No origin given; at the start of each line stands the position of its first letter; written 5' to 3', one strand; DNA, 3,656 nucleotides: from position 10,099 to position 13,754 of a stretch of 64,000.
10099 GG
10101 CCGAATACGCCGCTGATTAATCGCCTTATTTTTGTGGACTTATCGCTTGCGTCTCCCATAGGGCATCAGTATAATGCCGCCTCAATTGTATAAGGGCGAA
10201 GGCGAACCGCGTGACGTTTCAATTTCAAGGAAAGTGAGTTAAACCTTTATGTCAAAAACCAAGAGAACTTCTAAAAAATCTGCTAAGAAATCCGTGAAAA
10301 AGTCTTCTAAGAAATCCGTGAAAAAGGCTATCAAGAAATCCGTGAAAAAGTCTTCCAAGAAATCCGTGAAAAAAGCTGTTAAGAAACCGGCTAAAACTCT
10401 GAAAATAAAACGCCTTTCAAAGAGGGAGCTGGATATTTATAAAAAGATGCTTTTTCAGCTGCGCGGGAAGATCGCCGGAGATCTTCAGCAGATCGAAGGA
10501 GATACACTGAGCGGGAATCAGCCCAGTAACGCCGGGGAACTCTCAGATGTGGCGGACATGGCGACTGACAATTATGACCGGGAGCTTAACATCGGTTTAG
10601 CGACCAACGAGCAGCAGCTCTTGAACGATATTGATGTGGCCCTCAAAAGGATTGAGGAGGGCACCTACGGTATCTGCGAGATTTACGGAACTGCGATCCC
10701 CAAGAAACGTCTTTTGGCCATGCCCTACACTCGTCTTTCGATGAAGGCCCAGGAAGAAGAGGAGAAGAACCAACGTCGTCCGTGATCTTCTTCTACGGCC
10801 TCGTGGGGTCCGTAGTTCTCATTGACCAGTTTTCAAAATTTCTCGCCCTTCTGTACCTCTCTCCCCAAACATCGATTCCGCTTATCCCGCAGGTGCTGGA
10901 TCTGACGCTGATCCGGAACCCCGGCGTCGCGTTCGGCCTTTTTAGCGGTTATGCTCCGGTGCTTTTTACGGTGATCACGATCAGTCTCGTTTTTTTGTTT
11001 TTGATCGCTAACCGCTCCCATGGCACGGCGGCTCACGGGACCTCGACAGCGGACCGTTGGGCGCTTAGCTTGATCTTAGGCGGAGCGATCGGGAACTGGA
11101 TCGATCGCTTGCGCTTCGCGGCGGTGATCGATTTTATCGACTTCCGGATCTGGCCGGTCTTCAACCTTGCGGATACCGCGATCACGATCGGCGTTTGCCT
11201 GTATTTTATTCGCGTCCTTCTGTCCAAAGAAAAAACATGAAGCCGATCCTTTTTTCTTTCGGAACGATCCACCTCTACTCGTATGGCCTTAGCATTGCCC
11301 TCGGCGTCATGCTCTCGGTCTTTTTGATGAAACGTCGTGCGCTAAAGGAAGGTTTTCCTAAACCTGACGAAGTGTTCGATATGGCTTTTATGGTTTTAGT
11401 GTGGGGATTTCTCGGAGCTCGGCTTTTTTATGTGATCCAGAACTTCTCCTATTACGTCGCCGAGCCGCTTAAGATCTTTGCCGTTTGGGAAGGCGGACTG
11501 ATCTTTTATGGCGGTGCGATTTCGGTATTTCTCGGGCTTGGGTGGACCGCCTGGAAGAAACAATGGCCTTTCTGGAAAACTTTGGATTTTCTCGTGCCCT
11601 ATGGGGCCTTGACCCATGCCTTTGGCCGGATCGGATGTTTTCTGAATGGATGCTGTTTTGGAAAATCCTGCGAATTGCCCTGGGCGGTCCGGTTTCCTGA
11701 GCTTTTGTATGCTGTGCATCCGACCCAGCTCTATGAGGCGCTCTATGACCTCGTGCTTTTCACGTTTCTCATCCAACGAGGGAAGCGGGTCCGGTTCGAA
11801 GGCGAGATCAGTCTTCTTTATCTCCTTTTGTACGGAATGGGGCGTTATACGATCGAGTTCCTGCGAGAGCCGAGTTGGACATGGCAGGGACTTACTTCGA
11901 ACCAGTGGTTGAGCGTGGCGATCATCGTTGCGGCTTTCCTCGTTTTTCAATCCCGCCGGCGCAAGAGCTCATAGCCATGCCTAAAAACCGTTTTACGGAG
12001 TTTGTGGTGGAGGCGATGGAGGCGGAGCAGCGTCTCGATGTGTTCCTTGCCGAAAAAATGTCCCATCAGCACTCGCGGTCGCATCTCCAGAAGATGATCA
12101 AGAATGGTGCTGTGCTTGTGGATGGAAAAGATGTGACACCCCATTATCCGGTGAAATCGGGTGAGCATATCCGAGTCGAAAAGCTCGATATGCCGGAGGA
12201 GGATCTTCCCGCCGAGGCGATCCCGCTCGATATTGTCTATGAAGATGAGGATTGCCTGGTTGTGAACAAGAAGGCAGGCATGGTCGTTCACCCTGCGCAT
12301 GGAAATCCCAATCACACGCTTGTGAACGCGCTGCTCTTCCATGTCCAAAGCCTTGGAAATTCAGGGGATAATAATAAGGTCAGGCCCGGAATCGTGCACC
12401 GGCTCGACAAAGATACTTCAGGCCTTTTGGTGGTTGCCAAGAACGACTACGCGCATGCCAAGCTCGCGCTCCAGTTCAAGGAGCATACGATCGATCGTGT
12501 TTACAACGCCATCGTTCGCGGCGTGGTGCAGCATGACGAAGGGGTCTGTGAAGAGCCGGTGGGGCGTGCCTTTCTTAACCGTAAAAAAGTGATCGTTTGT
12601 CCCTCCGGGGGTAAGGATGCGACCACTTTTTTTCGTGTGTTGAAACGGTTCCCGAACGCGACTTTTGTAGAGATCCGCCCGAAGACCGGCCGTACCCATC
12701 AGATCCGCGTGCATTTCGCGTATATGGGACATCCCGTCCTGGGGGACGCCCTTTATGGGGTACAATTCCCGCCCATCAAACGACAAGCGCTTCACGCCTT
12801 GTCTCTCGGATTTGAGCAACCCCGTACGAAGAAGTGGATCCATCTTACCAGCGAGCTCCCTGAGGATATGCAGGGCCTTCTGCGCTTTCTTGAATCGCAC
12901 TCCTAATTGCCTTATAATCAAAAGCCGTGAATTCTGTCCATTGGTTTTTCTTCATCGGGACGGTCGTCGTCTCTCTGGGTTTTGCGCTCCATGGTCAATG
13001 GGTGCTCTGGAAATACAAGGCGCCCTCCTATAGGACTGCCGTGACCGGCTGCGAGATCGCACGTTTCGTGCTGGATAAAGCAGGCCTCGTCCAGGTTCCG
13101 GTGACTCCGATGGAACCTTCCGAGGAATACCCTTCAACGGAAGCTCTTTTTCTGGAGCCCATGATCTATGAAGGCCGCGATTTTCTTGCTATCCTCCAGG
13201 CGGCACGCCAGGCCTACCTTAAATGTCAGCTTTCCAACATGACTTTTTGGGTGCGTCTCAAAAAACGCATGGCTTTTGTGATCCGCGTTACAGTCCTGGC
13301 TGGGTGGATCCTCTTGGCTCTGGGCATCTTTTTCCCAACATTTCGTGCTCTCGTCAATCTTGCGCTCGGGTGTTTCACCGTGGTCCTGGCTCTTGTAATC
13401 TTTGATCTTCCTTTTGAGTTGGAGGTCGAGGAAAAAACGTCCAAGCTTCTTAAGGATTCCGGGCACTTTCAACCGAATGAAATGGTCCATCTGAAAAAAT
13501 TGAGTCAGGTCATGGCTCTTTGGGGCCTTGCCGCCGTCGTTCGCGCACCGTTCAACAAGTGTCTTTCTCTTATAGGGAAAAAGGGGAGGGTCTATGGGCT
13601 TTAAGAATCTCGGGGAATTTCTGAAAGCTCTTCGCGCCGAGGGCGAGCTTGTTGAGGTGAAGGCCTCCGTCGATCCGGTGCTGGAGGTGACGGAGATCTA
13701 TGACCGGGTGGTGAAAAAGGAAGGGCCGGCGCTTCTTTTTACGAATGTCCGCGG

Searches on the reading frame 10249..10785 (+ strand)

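Call 8: search_protein_families(library=pfam, proteins=[window:10249-10785:+], max_evalue=0.00001)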
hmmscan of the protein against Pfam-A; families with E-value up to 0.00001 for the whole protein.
window:10249-10785:+ (178 aa): 1 family
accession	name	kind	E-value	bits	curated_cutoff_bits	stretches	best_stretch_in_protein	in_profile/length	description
PF01258.23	zf-dskA_traR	-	3.2e-07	30.7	24.9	1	138-173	1-36/36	Prokaryotic dksA/traR C4-type zinc finger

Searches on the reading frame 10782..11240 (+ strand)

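Call 8: search_protein_families(library=pfam, proteins=[window:10782-11240:+], max_evalue=0.00001)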
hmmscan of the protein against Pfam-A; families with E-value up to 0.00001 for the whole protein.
window:10782-11240:+ (152 aa): 1 family
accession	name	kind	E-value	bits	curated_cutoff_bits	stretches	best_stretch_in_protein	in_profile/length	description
PF01252.23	Peptidase_A8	-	5.9e-37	127.5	25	1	9-146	3-141/142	Signal peptidase (SPase) II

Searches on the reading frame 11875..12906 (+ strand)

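Call 8: search_protein_families(library=pfam, proteins=[window:11875-12906:+], max_evalue=0.00001)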
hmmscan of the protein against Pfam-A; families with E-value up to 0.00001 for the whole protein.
window:11875-12906:+ (343 aa): 2 families
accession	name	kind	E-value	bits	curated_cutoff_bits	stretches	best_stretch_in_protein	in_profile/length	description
PF00849.27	PseudoU_synth_2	-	1.8e-33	116.4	26.8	1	127-282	2-151/152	RNA pseudouridylate synthase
PF01479.30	S4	-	7e-11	42.1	22.8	1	52-99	1-48/48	S4 domain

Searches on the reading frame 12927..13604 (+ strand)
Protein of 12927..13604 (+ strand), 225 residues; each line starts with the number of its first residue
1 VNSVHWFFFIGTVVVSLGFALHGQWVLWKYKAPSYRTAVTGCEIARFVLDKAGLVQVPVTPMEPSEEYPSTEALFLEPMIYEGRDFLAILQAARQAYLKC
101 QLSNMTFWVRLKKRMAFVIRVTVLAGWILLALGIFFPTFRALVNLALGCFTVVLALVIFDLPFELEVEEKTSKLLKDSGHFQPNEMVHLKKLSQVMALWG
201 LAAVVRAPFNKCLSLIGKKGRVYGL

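Call 9: search_protein_families(library=pfam, proteins=[window:12927-13604:+], max_evalue=0.00001)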
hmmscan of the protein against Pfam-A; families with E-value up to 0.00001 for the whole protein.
window:12927-13604:+ (225 aa): 1 family
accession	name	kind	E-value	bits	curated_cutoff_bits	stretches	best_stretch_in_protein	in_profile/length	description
PF04298.18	Zn_peptidase_2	-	2.8e-19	70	27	1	6-206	2-205/218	Putative neutral zinc metallopeptidase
